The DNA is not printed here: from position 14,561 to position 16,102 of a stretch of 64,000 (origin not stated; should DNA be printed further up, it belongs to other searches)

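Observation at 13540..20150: Six-gene, translationally coupled operon joining GH39, a Tat-signal enolase-superfamily enzyme, an MFS porter, split aconitase X and a Hyi/OtnI-like isomerase: candidate undescribed acid-sugar pathway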

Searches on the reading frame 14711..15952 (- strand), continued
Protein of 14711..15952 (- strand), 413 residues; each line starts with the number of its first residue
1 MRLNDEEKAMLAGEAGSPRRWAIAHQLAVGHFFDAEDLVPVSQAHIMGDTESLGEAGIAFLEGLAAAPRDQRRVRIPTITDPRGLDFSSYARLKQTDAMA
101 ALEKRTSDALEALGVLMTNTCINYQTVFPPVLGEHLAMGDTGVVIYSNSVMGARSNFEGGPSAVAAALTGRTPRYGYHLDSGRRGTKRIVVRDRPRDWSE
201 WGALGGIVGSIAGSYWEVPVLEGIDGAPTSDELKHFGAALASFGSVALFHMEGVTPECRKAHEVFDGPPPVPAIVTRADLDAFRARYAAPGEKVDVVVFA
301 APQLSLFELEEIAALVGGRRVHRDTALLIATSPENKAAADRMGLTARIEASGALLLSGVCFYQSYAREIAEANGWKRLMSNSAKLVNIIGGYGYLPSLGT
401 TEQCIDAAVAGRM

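Call 74: find_encoding_contigs(protein=P0024, flank=9000, max_places=1)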
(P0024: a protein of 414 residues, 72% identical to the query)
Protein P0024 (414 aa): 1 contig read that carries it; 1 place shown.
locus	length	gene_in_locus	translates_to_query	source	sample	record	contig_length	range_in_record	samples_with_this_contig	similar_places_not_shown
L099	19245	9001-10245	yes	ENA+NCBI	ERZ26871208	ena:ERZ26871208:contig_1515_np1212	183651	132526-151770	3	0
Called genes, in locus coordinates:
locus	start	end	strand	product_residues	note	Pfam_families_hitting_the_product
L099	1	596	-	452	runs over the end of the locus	PF02321:OEP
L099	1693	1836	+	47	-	-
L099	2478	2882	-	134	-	PF01850:PIN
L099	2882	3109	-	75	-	PF04014:MazE_antitoxin (weak)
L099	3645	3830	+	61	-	-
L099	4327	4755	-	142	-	-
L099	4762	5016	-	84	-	PF02604:PhdYeFM_antitox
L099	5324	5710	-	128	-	PF01850:PIN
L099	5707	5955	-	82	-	PF02604:PhdYeFM_antitox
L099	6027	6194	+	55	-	-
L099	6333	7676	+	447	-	PF08450:SGL (faint), PF01436:NHL (faint), PF07494:Reg_prop (faint)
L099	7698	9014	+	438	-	PF07690:MFS_1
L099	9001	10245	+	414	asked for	PF04412:AcnX, PF28403:AcnX_2nd, PF28406:AcnX_3rd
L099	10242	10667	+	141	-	PF01989:AcnX_swivel_put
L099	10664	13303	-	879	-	PF06347:SH3_4 (faint), PF08239:SH3_3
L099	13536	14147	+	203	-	PF07238:PilZ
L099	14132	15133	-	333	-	PF00701:DHDPS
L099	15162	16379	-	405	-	PF02746:MR_MLE_N (weak), PF13378:MR_MLE_C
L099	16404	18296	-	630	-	PF01019:G_glu_transpept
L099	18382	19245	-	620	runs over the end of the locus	PF00072:Response_reg, PF08447:PAS_3, PF07536:HWE_HK, PF07568:HisKA_2 (weak)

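Call 78: search_solved_structures(query=L098:6998-8200:+, max_evalue=1e-30)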
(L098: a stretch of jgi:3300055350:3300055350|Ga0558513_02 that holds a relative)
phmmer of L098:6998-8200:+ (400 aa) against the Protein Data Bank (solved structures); distinct sequences matched with E-value up to 1e-30: 38.
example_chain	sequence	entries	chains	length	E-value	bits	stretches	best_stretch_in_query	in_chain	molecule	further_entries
4ggb_A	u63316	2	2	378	5.1e-53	183.6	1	3-386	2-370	Putative uncharacterized protein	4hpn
5olc_A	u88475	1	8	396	6.2e-48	166.8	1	3-385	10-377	Galactonate dehydratase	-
3bjs_A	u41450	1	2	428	1.5e-45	159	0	20-172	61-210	Mandelate racemase/muconate lactonizing enzyme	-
2ovl_A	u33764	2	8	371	6.7e-45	156.8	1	9-388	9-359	Putative racemase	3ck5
3ozm_A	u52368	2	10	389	5.9e-44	153.7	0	196-386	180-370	Putative mandelate racemase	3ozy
3h12_A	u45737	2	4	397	6.4e-44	153.6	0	196-386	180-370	mandelate racemase | Putative mandelate racemase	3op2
3msy_A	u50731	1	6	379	1.2e-42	149.5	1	12-351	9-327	Mandelate racemase/muconate lactonizing enzyme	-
4h83_A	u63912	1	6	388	1.4e-42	149.2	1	12-351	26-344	Mandelate racemase/muconate lactonizing enzyme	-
3no1_A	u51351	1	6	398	1.6e-42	149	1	12-351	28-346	Mandelate racemase/muconate lactonizing enzyme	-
3n4e_A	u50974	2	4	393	2.7e-42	148.3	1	14-388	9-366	Mandelate racemase/muconate lactonizing enzyme, C-terminal domain protein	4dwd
2pp0_A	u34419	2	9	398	2.3e-41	145.2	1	33-361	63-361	L-talarate/Galactarate Dehydratase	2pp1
2pp3_A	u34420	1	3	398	3.6e-41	144.6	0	194-361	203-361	L-talarate/galactarate dehydratase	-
2og9_A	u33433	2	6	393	9.9e-41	143.1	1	33-382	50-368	Mandelate racemase/muconate lactonizing enzyme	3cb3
2qq6_A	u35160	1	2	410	1.1e-40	142.9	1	65-383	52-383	Mandelate racemase/muconate lactonizing enzyme-like protein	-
3sjn_A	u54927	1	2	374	1.3e-40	142.7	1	33-385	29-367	Mandelate racemase/muconate lactonizing protein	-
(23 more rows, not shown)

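Call 79: search_solved_structures(query=L098:6225-7001:+, max_evalue=1e-20)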
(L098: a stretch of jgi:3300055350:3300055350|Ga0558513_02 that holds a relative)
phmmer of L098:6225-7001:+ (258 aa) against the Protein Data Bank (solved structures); distinct sequences matched with E-value up to 1e-20: 21.
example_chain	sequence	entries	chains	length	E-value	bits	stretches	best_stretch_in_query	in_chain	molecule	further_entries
7o5i_A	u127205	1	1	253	9.6e-43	149.7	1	9-253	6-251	HpcH/HpaI aldolase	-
6r62_A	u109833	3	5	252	9.6e-43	149.7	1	9-253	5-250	HpcH/HpaI aldolase | hydroxyketoacid aldolase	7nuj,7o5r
8adq_A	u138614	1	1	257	9.9e-43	149.7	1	9-253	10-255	HpcH/HpaI aldolase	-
7o5w_AAA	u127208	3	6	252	1.6e-42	148.9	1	9-253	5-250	HpcH/HpaI aldolase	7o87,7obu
7nnk_A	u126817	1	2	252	3.3e-42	147.9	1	9-253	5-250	HpcH/HpaI aldolase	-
7nr1_A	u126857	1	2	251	4.1e-42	147.6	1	9-253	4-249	HpcH/HpaI aldolase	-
7o9r_AAA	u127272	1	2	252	3.7e-41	144.5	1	9-253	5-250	HpcH/HpaI aldolase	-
7o5v_AAA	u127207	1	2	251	4.7e-41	144.2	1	9-253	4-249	HpcH/HpaI aldolase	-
1dxe_A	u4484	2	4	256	1.3e-38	136.2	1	20-244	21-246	2-DEHYDRO-3-DEOXY-GALACTARATE ALDOLASE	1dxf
4mf4_A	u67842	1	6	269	8.2e-35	123.7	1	18-243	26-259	HpcH/HpaI aldolase/citrate lyase family protein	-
7v8t_A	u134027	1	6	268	4.6e-31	111.4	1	14-258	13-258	2,4-dihydroxyhept-2-ene-1,7-dioic acid aldolase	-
2v5j_A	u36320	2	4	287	6.4e-31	111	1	15-256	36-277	2,4-DIHYDROXYHEPT-2-ENE-1,7-DIOIC ACID ALDOLASE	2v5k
4b5s_A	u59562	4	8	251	9.3e-31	110.4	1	15-251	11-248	4-HYDROXY-2-OXO-HEPTANE-1,7-DIOATE ALDOLASE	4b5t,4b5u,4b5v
4b5w_A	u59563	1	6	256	4.7e-30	108.1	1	15-256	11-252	4-HYDROXY-2-OXO-HEPTANE-1,7-DIOATE ALDOLASE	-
4b5x_A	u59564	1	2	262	1e-29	107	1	15-256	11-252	4-HYDROXY-2-OXO-HEPTANE-1,7-DIOATE ALDOLASE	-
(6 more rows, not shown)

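Call 83: search_dna_similar(query=window:14711-15952:-, collection=plasmids, mode=protein, max_evalue=1e-40, max_rows=40)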
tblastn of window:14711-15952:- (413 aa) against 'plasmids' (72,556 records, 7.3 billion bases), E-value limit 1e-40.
Records with a match: 10; places in all: 12; records where one place covers at least 80% of the query: 10.
Best place of each record, by identity: 60-80% 3; <60% 7.
By first word of the organism name: Cupriavidus 3; Polaromonas 1; Sulfitobacter 1; Caballeronia 1; arsenite-oxidising 1; Pseudorhizobium 1; Burkholderia 1; Paroceanicella 1.
By predicted mobility (MOB-suite, as given by PLSDB): non-mobilizable 6; mobilizable 2; conjugative 2.
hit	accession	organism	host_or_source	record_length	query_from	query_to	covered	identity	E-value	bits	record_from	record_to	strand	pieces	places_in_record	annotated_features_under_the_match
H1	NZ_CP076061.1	Cupriavidus sp. EM10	Pure-cultured cell,sewage water sludge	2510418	1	413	100%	62.0%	1e-159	504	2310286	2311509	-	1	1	none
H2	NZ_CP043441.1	Cupriavidus campinensis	cell culture,soil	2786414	1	413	100%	62.0%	1e-159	504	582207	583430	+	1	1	none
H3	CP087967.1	Polaromonas sp. P1-6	cell culture,cave ground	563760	1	413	100%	61.3%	1e-162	513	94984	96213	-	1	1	aconitase X catalytic domain-containing protein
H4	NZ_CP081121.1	Sulfitobacter sp. S190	-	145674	1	411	100%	59.6%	1e-159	505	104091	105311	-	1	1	aconitase X catalytic domain-containing protein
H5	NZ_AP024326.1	Caballeronia sp. NK8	-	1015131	1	413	100%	59.3%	6e-154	488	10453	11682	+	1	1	record has no annotation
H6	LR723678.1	arsenite-oxidising bacterium NT-25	moist arsenopyrite (FeAsS)-containing ...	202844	1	411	100%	57.9%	4e-149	474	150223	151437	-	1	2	hypothetical protein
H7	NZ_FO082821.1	Pseudorhizobium banfieldiae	-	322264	1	411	100%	57.9%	4e-149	474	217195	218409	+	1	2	aconitase X catalytic domain-containing protein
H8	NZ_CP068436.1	Cupriavidus necator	heavy metal containmented soil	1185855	1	411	100%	37.7%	4e-65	232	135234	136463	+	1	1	none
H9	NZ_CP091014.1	Burkholderia cenocepacia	-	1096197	1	412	100%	33.5%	4e-48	183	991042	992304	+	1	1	none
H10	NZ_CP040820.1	Paroceanicella profunda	Cell culture,Deep seawater from Mariana ...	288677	1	412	100%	32.3%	6e-44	171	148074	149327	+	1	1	aconitase X catalytic domain-containing protein | FAD-dependent oxidoreductase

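Call 84: get_annotated_region(hit=H3, flank=8000)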
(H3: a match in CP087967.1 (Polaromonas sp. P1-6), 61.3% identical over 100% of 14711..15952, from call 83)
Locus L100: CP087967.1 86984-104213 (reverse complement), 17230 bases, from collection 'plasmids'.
description: Polaromonas sp. P1-6 plasmid unnamed1, complete sequence
organism: Polaromonas sp. P1-6 (NCBI taxid 2895564)
taxonomy: Bacteria; Pseudomonadota; Betaproteobacteria; Burkholderiales; Comamonadaceae; Polaromonas; Polaromonas sp. P1-6
host: -; source: cell culture,cave ground; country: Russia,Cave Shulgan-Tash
typing (MOB-suite, as given by PLSDB): non-mobilizable
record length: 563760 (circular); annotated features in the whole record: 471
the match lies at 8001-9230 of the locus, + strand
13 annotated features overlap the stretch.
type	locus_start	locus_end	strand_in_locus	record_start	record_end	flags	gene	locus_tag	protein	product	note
CDS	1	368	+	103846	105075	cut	-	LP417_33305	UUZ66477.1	iron-containing alcohol dehydrogenase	-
CDS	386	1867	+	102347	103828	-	-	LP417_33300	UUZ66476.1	NAD-dependent succinate-semialdehyde dehydrogenase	-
CDS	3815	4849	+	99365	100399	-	-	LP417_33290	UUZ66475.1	IS630 family transposase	-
CDS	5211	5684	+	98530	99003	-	-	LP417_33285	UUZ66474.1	DUF5716 family protein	-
CDS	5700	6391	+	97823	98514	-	-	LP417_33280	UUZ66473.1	IS6 family transposase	-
CDS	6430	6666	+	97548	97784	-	-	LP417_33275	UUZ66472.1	hypothetical protein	-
CDS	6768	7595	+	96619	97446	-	-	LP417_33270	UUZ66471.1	tripartite tricarboxylate transporter substrate binding protein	-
CDS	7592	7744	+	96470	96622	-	-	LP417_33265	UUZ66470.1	hypothetical protein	-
CDS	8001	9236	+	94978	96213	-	-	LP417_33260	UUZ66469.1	aconitase X catalytic domain-containing protein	-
CDS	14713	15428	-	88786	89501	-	-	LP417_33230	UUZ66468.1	IS6 family transposase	-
CDS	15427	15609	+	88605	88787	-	-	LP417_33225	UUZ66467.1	hypothetical protein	-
CDS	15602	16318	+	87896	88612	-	-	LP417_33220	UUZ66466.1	IS6 family transposase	-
CDS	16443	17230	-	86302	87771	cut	-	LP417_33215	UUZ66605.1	IS66 family transposase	-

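Call 85: get_annotated_region(hit=H4, flank=8000)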
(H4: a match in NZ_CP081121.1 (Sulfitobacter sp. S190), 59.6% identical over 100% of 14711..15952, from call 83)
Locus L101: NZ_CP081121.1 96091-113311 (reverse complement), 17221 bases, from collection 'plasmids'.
description: Sulfitobacter sp. S190 plasmid unnamed1, complete sequence
organism: Sulfitobacter sp. S190 (NCBI taxid 2867022)
taxonomy: Bacteria; Pseudomonadota; Alphaproteobacteria; Rhodobacterales; Roseobacteraceae; Sulfitobacter; Sulfitobacter sp. S190
host: -; source: -; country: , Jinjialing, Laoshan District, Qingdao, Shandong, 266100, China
typing (MOB-suite, as given by PLSDB): non-mobilizable
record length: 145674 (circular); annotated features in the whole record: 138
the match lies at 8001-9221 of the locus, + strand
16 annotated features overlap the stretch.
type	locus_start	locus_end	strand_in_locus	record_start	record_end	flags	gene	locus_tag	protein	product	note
CDS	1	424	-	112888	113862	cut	-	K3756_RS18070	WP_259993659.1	tripartite tricarboxylate transporter substrate binding protein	-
CDS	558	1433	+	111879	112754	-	-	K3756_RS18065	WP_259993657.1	LysR family transcriptional regulator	-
CDS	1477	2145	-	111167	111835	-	-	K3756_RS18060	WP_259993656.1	fumarate hydratase C-terminal domain-containing protein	-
CDS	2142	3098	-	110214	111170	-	-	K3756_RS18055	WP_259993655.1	fumarate hydratase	-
CDS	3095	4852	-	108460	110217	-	-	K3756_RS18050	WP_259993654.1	FAD-binding protein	-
CDS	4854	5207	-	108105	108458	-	sdhC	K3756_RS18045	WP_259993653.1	succinate dehydrogenase, cytochrome b556 subunit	GO:0006099 - tricarboxylic acid cycle [Evidence IEA]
CDS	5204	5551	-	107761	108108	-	-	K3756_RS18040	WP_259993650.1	succinate dehydrogenase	-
CDS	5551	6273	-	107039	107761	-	-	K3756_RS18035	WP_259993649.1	2Fe-2S iron-sulfur cluster-binding protein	-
CDS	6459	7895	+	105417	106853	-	-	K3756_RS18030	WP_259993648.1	FAD-binding oxidoreductase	-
CDS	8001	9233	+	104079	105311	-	-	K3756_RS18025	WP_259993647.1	aconitase X catalytic domain-containing protein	-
CDS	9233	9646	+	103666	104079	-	-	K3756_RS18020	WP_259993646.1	DUF126 domain-containing protein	-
CDS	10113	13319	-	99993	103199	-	-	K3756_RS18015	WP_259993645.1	Hint domain-containing protein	-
CDS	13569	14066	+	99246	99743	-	-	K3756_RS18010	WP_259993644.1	spore coat U domain-containing protein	-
CDS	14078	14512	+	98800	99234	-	-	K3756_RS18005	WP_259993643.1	fimbria/pilus periplasmic chaperone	GO:0071555 - cell wall organization [Evidence IEA]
CDS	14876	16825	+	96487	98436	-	-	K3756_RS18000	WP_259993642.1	fimbria/pilus outer membrane usher protein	GO:0009297 - pilus assembly [Evidence IEA]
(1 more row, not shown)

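Call 86: get_annotated_region(hit=H7, flank=8000)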
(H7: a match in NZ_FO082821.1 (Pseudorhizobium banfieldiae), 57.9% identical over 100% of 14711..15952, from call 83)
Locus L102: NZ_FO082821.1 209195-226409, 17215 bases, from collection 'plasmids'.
description: Pseudorhizobium banfieldiae strain NT-26 plasmid NT26_p1, complete sequence
organism: Pseudorhizobium banfieldiae (NCBI taxid 1125847)
taxonomy: Bacteria; Pseudomonadota; Alphaproteobacteria; Hyphomicrobiales; Rhizobiaceae; Pseudorhizobium; Pseudorhizobium banfieldiae
host: -; source: -; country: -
typing (MOB-suite, as given by PLSDB): conjugative; replicon rep_cluster_440,rep_cluster_579; relaxase MOBP,MOBP; mating-pair formation MPF_T
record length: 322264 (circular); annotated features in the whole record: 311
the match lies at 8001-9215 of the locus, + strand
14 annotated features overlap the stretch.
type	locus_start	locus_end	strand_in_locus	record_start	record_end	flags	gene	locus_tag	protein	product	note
CDS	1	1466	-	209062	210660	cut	-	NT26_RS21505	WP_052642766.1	choline dehydrogenase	-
CDS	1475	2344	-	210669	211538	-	-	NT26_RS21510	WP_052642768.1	GntR family transcriptional regulator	-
CDS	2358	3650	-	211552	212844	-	-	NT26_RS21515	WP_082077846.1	TRAP transporter large permease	GO:0008643 - carbohydrate transport [Evidence IEA]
CDS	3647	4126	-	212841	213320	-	-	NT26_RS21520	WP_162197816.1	TRAP transporter small permease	-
CDS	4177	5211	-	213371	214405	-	-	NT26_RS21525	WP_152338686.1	TRAP transporter substrate-binding protein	-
CDS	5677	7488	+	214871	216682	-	-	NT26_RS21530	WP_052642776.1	SulP family inorganic anion transporter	-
CDS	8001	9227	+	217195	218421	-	-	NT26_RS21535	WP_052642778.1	aconitase X catalytic domain-containing protein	-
CDS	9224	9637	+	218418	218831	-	-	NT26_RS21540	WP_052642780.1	DUF126 domain-containing protein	-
CDS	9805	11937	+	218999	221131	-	-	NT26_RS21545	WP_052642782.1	malate synthase G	GO:0006097 - glyoxylate cycle [Evidence IEA]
CDS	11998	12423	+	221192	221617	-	-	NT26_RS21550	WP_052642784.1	heme-binding protein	-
CDS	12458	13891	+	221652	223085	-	-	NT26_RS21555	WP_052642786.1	FAD-linked oxidase C-terminal domain-containing protein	-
CDS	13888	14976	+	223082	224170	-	-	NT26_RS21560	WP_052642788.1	FAD-binding protein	-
CDS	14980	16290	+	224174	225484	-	glcF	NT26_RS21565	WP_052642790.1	glycolate oxidase subunit GlcF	-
CDS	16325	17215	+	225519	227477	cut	acs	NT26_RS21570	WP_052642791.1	acetate--CoA ligase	GO:0019427 - acetyl-CoA biosynthetic process from acetate [Evidence IEA]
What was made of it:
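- In Sulfitobacter it lies beside split class-I fumarase-like and SDH-like genes (calls 85, 86).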
